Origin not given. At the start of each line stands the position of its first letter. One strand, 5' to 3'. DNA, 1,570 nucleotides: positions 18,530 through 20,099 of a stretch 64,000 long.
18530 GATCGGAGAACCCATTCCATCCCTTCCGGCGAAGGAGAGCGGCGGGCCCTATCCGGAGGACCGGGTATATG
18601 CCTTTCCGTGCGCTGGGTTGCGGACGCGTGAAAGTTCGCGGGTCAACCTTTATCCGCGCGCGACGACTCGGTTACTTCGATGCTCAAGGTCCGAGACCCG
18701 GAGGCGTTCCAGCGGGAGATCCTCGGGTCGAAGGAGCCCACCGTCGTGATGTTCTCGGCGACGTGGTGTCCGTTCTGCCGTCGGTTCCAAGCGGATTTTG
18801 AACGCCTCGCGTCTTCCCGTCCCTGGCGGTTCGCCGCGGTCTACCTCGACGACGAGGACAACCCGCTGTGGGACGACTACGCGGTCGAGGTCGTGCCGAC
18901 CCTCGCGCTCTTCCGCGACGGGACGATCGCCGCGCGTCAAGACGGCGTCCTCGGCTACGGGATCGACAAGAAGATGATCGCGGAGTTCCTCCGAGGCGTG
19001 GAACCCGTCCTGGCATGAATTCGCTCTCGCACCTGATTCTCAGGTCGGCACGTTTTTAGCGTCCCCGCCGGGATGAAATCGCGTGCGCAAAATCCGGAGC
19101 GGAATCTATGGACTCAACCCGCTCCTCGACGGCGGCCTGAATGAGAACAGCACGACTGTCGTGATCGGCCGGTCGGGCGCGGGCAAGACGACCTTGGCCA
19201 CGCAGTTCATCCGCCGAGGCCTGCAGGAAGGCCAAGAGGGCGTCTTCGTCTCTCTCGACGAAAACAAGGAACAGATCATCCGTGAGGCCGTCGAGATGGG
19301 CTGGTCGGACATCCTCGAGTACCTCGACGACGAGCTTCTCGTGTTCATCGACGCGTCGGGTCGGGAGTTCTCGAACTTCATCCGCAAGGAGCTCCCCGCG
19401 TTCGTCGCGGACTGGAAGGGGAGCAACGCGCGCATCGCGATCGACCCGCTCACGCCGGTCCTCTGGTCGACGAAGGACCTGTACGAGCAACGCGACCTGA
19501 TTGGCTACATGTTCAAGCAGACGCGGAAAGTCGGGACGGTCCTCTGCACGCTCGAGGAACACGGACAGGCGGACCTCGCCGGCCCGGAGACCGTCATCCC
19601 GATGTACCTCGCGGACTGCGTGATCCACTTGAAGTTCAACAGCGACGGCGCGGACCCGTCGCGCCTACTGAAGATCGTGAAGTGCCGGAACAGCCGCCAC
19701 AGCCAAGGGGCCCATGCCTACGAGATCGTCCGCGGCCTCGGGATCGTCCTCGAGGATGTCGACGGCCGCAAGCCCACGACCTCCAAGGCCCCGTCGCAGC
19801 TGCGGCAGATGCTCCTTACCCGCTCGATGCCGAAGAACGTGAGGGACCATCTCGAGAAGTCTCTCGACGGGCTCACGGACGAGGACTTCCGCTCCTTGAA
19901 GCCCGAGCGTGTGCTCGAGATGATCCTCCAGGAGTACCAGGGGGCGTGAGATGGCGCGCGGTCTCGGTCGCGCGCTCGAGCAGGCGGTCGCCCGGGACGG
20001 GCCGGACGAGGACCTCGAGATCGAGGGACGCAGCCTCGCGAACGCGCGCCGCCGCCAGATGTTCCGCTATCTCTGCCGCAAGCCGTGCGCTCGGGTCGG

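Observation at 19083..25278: Candidate signalling module: KaiC-like ATPase + double wHTH regulator + 1516-aa receptor-like membrane protein (HhH/Zn-ribbons/TPR inside, DUF11-like repeats outside)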

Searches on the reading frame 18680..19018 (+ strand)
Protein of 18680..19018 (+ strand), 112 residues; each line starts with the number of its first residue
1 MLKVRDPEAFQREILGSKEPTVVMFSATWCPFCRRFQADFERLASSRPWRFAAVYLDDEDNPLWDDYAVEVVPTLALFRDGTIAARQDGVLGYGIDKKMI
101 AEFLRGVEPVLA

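Call 3: search_protein_families(library=pfam, proteins=[window:18680-19018:+], max_evalue=0.01)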
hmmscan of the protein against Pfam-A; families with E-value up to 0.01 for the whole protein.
window:18680-19018:+ (112 aa): 4 families
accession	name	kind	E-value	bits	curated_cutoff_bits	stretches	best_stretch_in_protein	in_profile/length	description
PF00085.26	Thioredoxin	-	1.7e-14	54.1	23.5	1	5-90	5-91/103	Thioredoxin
PF13098.12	Thioredoxin_2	-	1.1e-08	35.7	27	1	16-93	3-94/104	Thioredoxin-like domain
PF13905.12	Thioredoxin_8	-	0.0006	20.5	27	0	20-62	3-48/94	Thioredoxin-like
PF13728.12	TraF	-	0.0017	18.6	23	1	21-82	132-203/224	F plasmid transfer operon protein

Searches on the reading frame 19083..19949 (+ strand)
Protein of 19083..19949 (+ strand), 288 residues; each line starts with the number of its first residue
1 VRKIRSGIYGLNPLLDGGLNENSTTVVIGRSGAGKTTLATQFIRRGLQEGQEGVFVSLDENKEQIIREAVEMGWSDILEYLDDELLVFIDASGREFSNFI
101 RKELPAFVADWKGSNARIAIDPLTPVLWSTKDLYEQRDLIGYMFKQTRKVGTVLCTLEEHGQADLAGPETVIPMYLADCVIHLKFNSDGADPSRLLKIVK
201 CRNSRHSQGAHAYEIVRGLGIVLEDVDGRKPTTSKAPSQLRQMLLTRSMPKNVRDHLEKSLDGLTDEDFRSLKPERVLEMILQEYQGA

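Call 3: search_protein_families(library=pfam, proteins=[window:19083-19949:+], max_evalue=0.01)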
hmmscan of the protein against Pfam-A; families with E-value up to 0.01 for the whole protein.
window:19083-19949:+ (288 aa): 11 families
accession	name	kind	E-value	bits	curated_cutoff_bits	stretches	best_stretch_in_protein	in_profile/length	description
PF06745.19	ATPase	-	7e-37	127.4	26.6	1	5-222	2-225/231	KaiC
PF13401.12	AAA_22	-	0.00011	22.9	27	1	23-61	6-33/130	AAA domain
PF03796.21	DnaB_C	-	0.00021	21.2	27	1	5-68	3-66/255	DnaB-like helicase C terminal domain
PF20720.3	nSTAND3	-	0.00025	21.2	27.2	1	19-58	14-53/155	Novel STAND NTPase 3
PF13173.12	AAA_14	-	0.00028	21.3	27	1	23-90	3-69/129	AAA domain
PF00005.33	ABC_tran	-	0.00075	20.5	25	1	18-45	7-34/137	ABC transporter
PF13481.12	AAA_25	-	0.00085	19.4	27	1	11-44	22-55/195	AAA domain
PF01695.23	IstB_IS21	-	0.0034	17.3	24.1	1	21-93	91-163/238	IstB-like ATP binding protein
PF03193.22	RsgA_GTPase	-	0.0044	17.3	30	0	21-43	105-127/174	RsgA GTPase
PF01637.24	ATPase_2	-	0.0044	17.3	33.2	1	21-58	19-56/225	ATPase domain predominantly from Archaea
PF13191.12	AAA_16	-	0.0071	17.3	32.6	0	24-70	26-64/167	AAA ATPase domain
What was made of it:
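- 19083..19949 (+): Single-domain KaiC-like ATPase, 288 aa. It has an intact Walker A (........), an acidic pair (SLDE) and a conserved 65-aa C-terminal tail ending in EY plus 2-3 residues. PF06745 E 7e-37 (call 3).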

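Call 9: search_protein_families(library=ncbifam, proteins=[window:19083-19949:+], max_evalue=0.01)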
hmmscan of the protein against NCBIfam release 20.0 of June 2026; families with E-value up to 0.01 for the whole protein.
window:19083-19949:+ (288 aa): 21 families
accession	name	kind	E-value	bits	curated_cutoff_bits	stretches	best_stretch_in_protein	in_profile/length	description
TIGR03880.1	KaiC_arch_3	hypoth_equivalog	4.4e-31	108.2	249.45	1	7-216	1-211/224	KaiC domain-containing protein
NF006799.0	PRK09302.1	equivalog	3.1e-29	101.9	408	1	2-220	11-235/515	circadian clock protein KaiC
TIGR03881.1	KaiC_arch_4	hypoth_equivalog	3.7e-20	72.6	247.8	1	3-224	2-229/231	KaiC domain-containing protein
TIGR03877.1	thermo_KaiC_1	hypoth_equivalog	3.2e-16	59.5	307.25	1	1-95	1-94/238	KaiC domain-containing protein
TIGR02655.1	circ_KaiC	equivalog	3.7e-16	58.8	546.25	1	3-216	2-222/484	circadian clock protein KaiC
NF052589.1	ArlH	equivalog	4.2e-11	43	215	1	11-224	9-224/229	archaellum protein ArlH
TIGR03600.1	phage_DnaB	exception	4.9e-05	22.5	498.65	1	5-68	178-241/421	phage replicative helicase, DnaB family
NF004723.0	PRK06067.1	subfamily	5.1e-05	22.9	194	1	5-208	17-219/243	flagellar accessory protein FlaH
NF004629.0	PRK05973.1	equivalog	5.5e-05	22.3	156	1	23-73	65-115/237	DNA helicase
TIGR00416.1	sms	equivalog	0.00018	20.4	403.05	1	3-105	75-171/454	DNA repair protein RadA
NF038214.1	IS21_help_AAA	equivalog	0.00033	20.4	200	1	20-93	88-161/232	IS21-like element helper ATPase IstB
NF003301.0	PRK04301.1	equivalog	0.0005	19.3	259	1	2-42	81-121/316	DNA repair and recombination protein RadA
TIGR00665.1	DnaB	equivalog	0.0011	17.9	385.25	1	4-68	178-242/435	replicative DNA helicase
NF006320.0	PRK08533.1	equivalog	0.0012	18.5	215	1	15-224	17-225/230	flagellar accessory protein FlaH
NF006306.0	PRK08506.1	equivalog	0.0032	16.1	596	1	6-69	177-239/472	replicative DNA helicase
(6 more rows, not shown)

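Call 32: search_solved_structures(query=window:19083-19949:+, max_evalue=0.001, show_alignments=1)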
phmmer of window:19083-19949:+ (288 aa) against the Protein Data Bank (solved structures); distinct sequences matched with E-value up to 0.001: 47.
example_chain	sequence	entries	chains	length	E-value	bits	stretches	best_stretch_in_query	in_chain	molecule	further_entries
7dy1_A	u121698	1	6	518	2.7e-31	112.5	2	2-221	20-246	Circadian clock protein kinase KaiC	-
4o0m_A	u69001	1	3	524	2.8e-31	112.4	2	2-221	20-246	Circadian clock protein kinase KaiC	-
5jwq_A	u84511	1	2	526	3.3e-31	112.2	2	2-221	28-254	Circadian clock protein kinase KaiC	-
8zn5_B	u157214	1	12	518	4.5e-31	111.8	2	2-223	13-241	KaiC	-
8zn6_F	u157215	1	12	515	1.6e-28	103.4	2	2-217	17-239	KaiC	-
7x1y_A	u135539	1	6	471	9.4e-27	97.6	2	2-216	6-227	Circadian clock oscillator protein KaiC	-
8wve_A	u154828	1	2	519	9.7e-27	97.6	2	2-216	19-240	Circadian clock oscillator protein KaiC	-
3k0f_A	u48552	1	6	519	9.7e-27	97.6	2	2-216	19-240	Circadian clock protein kinase KaiC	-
7dyk_A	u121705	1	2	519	1.1e-26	97.4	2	2-216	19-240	Circadian clock protein kinase KaiC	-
8wv8_A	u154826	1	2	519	1.2e-26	97.2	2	2-216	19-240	Circadian clock oscillator protein KaiC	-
3k0a_A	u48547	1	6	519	1.3e-26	97.2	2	2-216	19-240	Circadian clock protein kinase KaiC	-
7dye_A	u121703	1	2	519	1.3e-26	97.2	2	2-216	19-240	Circadian clock protein kinase KaiC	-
3k0c_A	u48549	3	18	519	1.3e-26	97.2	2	2-216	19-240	Circadian clock protein kinase KaiC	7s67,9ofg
1u9i_A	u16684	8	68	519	1.5e-26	96.9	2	2-216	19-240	KaiC | Circadian clock protein kinase kaiC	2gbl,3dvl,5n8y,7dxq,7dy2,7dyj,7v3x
3jzm_A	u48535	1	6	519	1.5e-26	96.9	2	2-216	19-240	Circadian clock protein kinase kaiC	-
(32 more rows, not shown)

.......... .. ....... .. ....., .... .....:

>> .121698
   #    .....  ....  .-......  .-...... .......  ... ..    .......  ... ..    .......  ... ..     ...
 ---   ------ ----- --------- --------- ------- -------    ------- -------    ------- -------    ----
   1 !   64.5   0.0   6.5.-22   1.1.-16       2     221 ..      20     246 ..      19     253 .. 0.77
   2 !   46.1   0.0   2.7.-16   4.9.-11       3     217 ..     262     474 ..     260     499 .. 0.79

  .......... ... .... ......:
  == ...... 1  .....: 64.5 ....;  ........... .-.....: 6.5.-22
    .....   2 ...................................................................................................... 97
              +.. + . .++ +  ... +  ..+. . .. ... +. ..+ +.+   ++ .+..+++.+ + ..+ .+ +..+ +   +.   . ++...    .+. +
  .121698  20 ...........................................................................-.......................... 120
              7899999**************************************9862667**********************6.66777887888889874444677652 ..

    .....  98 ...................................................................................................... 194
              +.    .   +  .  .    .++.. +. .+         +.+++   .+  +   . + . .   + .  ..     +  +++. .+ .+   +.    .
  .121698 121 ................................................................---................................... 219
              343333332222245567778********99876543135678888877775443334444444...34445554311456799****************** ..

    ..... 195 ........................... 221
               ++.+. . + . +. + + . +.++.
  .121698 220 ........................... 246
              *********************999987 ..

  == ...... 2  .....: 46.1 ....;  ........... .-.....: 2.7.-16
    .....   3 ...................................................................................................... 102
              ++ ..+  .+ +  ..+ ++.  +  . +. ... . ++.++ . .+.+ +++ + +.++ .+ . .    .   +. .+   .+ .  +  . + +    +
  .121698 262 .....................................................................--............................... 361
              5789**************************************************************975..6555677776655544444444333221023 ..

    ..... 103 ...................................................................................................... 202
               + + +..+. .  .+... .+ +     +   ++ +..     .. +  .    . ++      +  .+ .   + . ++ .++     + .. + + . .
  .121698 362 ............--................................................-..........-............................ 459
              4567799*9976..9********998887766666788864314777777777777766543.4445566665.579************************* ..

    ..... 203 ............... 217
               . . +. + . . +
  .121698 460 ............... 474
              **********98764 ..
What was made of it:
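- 19083..19949 (+): Matches KaiC structures at E about 3e-31 (call 32).
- Closest known: Cyanobacterial circadian KaiC. Same: E about 3e-31 to solved KaiC structures (call 32).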

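Call 39: find_homologous_proteins(query=window:19083-19949:+, max_evalue=1e-20)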
Query window:19083-19949:+ (288 aa): 1003 proteins with E <= 1e-20 among 2323 candidates; the best 120 are listed.
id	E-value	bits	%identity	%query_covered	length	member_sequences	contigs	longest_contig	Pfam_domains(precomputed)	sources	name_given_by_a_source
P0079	5.7e-187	638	99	100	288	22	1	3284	PF06745.20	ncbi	-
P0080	1.5e-186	637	99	100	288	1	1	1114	PF06745.20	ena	-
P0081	7.5e-186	634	99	100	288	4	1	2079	PF06745.20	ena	-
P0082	2.7e-185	633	98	100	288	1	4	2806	PF06745.20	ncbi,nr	ncbi:MAG TPA: ATPase domain-containing protein [Thermoplasmata archaeon]|nr:ATPase domain-containing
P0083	6.5e-185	631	98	100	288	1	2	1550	PF06745.20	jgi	-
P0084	3.9e-180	616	95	100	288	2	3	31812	PF06745.20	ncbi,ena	ncbi:MAG TPA: ATPase domain-containing protein [Thermoplasmata archaeon]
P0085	1.4e-178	611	94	100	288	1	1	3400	PF06745.20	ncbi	-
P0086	5.0e-178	609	94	100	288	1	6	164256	PF06745.20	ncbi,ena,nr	ncbi:MAG TPA: ATPase domain-containing protein [Thermoplasmata archaeon]|nr:ATPase domain-containing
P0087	1.1e-177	608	93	100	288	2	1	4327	PF06745.20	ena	-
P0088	1.2e-177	607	94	100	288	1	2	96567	PF06745.20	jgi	-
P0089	4.3e-177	606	94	100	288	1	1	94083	PF06745.20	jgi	-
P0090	1.3e-176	604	93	100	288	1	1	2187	PF06745.20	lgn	-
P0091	1.7e-176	604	93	100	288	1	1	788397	PF06745.20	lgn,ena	-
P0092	1.0e-172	591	92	100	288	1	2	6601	PF06745.20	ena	-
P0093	8.6e-172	588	91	100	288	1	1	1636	PF06745.20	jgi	-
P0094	1.9e-171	587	91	100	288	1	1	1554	PF06745.20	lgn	-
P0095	2.5e-171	587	91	100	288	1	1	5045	PF06745.20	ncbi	-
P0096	3.5e-171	586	90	100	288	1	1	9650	PF06745.20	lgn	-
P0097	4.8e-171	586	90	100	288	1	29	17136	PF06745.20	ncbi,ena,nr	ncbi:circadian clock protein KaiC [Euryarchaeota archaeon 13_1_20CM_4_64_14]|nr:MAG: circadian clock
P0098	4.8e-171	586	90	100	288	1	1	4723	PF06745.20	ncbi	-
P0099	4.8e-171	586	90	100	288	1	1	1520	PF06745.20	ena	-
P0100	4.8e-171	586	90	100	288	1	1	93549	PF06745.20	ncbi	-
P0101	5.9e-171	585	90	100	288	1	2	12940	PF06745.20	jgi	-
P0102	6.5e-171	585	90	100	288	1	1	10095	PF06745.20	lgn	-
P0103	6.6e-171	585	90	100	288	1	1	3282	PF06745.20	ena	-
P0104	6.6e-171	585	90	100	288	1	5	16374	PF06745.20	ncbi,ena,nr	ncbi:MAG TPA: ATPase domain-containing protein [Thermoplasmata archaeon]|nr:ATPase domain-containing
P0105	6.6e-171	585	90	100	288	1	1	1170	PF06745.20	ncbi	-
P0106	8.2e-171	585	89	100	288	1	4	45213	PF06745.20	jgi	-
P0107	8.2e-171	585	90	100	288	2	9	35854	PF06745.20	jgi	-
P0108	9.1e-171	585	89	100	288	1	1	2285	PF06745.20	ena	-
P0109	1.1e-170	585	90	100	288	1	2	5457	PF06745.20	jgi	-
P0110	1.1e-170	585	90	100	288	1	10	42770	PF06745.20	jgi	-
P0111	1.3e-170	584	90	100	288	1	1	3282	PF06745.20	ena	-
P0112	1.3e-170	584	90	100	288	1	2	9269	PF06745.20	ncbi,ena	ncbi:MAG TPA: ATPase domain-containing protein [Thermoplasmata archaeon]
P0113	1.6e-170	584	89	100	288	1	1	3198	PF06745.20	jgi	-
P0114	1.6e-170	584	89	100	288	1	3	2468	PF06745.20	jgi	-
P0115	2.4e-170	584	90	100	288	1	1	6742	PF06745.20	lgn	-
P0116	2.4e-170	583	90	100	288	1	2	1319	PF06745.20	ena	-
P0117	3.0e-170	583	90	100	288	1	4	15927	PF06745.20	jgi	-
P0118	4.1e-170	583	89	100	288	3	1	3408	PF06745.20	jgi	jgi:circadian clock protein KaiC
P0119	4.5e-170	583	90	100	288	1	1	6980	PF06745.20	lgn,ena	-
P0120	5.6e-170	582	90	100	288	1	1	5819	PF06745.20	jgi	-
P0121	5.7e-170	582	89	100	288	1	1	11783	PF06745.20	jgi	-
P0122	5.7e-170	582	90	100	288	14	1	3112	PF06745.20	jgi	jgi:circadian clock protein KaiC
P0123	6.3e-170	582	90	100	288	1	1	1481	PF06745.20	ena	-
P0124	6.3e-170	582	90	100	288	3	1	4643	PF06745.20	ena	-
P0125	1.1e-169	581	89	100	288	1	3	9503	PF06745.20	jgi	-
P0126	1.5e-169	581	89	100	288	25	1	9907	PF06745.20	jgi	-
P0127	1.6e-169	581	89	100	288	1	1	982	PF06745.20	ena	-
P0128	1.6e-169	581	89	100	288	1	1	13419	PF06745.20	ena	-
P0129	2.0e-169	580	89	100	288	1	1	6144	PF06745.20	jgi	-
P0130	2.3e-169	580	89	100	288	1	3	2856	PF06745.20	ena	-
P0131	2.3e-169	580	88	100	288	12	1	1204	PF06745.20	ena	-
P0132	2.3e-169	580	89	100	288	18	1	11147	PF06745.20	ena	-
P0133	2.8e-169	580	89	100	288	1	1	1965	PF06745.20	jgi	jgi:circadian clock protein KaiC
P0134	3.1e-169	580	90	100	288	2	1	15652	PF06745.20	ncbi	-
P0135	3.1e-169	580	89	100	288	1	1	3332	PF06745.20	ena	-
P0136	3.1e-169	580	89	100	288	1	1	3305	PF06745.20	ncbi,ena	-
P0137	5.3e-169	579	89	100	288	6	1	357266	PF06745.20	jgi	jgi:KaiC/GvpD/RAD55 family RecA-like ATPase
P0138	6.0e-169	579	89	100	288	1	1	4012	PF06745.20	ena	-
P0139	7.4e-169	579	89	100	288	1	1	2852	PF06745.20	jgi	-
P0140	1.0e-168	578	89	100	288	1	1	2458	PF06745.20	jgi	-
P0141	1.1e-168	578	89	100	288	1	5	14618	PF06745.20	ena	-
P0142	1.1e-168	578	89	100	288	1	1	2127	PF06745.20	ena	-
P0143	3.5e-168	576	88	100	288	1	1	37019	PF06745.20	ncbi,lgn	-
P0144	1.3e-167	574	88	100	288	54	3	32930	PF06745.20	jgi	-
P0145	2.1e-167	574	88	100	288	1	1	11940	PF06745.20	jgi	-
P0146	3.6e-167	573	88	100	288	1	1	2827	PF06745.20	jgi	jgi:circadian clock protein KaiC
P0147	5.2e-167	573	88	100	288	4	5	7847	PF06745.20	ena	-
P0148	2.8e-166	570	91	97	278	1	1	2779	PF06745.20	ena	-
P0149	3.9e-166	570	87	100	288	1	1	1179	PF06745.20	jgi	-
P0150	6.9e-165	566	86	100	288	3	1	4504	PF06745.20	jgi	jgi:circadian clock protein KaiC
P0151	7.0e-165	566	86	100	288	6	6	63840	PF06745.20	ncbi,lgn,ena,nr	ncbi:MAG TPA: ATPase domain-containing protein [Thermoplasmata archaeon]|nr:ATPase domain-containing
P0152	8.4e-164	562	87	99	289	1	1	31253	PF06745.20,PF20720.4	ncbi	-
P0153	1.5e-163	561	85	100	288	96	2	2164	PF06745.20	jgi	jgi:KaiC/GvpD/RAD55 family RecA-like ATPase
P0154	1.6e-163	561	87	99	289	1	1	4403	PF06745.20,PF20720.4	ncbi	-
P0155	2.0e-163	561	86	100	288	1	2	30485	PF06745.20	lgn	-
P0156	3.3e-163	560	85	100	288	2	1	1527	PF06745.20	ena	-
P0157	1.5e-161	555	85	100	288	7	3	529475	PF06745.20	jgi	jgi:circadian clock protein KaiC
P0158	2.3e-161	554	90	95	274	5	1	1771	PF06745.20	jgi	-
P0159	2.3e-161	554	89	95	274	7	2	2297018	PF06745.20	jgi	jgi:KaiC/GvpD/RAD55 family RecA-like ATPase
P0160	2.4e-161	554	84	100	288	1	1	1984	PF06745.20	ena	-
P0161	2.7e-161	554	87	99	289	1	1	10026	PF06745.20,PF20720.4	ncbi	-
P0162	3.0e-161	554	87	100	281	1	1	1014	PF06745.20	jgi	-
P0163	3.2e-161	554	89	95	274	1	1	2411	PF06745.20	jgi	jgi:KaiC/GvpD/RAD55 family RecA-like ATPase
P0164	3.3e-161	554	84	100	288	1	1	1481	PF06745.20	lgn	-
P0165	1.5e-160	551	85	99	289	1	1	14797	PF06745.20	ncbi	-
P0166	1.6e-160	551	84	100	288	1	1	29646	PF06745.20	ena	-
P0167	3.5e-160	550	84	99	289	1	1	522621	PF06745.20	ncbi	-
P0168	7.9e-160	549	89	95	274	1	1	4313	PF06745.20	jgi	-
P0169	1.1e-159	549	89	95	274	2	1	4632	PF06745.20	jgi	-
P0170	1.2e-159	548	84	99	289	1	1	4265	PF06745.20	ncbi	-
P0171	1.5e-159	548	89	95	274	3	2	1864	PF06745.20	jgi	-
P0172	3.9e-159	547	83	99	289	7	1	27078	PF06745.20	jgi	-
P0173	4.8e-159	546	84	100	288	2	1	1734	PF06745.20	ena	-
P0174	1.5e-158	545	84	100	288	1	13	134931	PF06745.20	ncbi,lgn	ncbi:MAG TPA: ATPase domain-containing protein [Thermoplasmata archaeon]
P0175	1.9e-158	544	81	100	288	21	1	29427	PF06745.20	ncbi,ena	-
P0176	2.7e-158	544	85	99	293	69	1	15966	PF06745.20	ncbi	-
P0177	3.3e-158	544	85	99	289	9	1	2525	PF06745.20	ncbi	-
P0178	3.4e-158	544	83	100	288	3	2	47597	PF06745.20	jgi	-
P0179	4.8e-158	543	83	100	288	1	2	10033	PF06745.20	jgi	jgi:KaiC/GvpD/RAD55 family RecA-like ATPase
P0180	5.0e-158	543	83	100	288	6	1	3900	PF06745.20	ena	-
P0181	5.8e-158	543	83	100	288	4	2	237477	PF06745.20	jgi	-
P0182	1.5e-157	542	84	100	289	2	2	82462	PF06745.20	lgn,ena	-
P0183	1.8e-157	541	83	100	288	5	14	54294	PF06745.20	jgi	-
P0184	1.8e-157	541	82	100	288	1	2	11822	PF06745.20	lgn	-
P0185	3.0e-157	541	83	99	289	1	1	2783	PF06745.20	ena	-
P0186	4.7e-157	540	81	100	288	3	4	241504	PF06745.20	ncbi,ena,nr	ncbi:MAG TPA: ATPase domain-containing protein [Thermoplasmata archaeon]|nr:ATPase domain-containing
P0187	8.1e-157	539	82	100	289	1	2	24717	PF06745.20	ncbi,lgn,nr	ncbi:MAG TPA: ATPase domain-containing protein [Thermoplasmata archaeon]|nr:ATPase domain-containing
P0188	1.1e-156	539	89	94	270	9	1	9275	PF06745.20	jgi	jgi:KaiC/GvpD/RAD55 family RecA-like ATPase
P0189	6.1e-156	536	82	100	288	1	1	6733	PF06745.20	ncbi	-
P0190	7.0e-156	536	83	99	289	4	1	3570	PF06745.20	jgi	jgi:KaiC/GvpD/RAD55 family RecA-like ATPase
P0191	1.8e-155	535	88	95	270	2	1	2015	PF06745.20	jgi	jgi:KaiC/GvpD/RAD55 family RecA-like ATPase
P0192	3.0e-155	534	81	100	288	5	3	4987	PF06745.20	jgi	jgi:circadian clock protein KaiC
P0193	3.9e-155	534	82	100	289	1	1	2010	PF06745.20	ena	-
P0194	4.2e-155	533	80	100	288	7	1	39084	PF06745.20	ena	-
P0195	3.1e-154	531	80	99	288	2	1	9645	PF06745.20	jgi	-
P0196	3.2e-154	531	84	99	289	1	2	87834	PF06745.20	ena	-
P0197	9.5e-154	529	83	99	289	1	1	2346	PF06745.20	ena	-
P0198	9.6e-154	529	88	92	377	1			PF06745.20,PF00085.27,PF13098.14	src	-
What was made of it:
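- Tried and rejected: It listed only hits of at least 80% identity, so it gave no view of distant KaiC neighbourhoods (call 39).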

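Call 92: search_protein_families(library=padloc, proteins=[window:19083-19949:+], max_evalue=0.001)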
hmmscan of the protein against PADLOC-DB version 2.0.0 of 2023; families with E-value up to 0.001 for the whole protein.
window:19083-19949:+ (288 aa): 2 families
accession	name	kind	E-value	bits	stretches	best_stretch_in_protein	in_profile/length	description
PDLC04140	mad8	-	5.2e-07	27.5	1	18-82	23-75/314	mads_8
PDLC05079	PDC-S73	-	0.00075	16.4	0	19-59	188-228/752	-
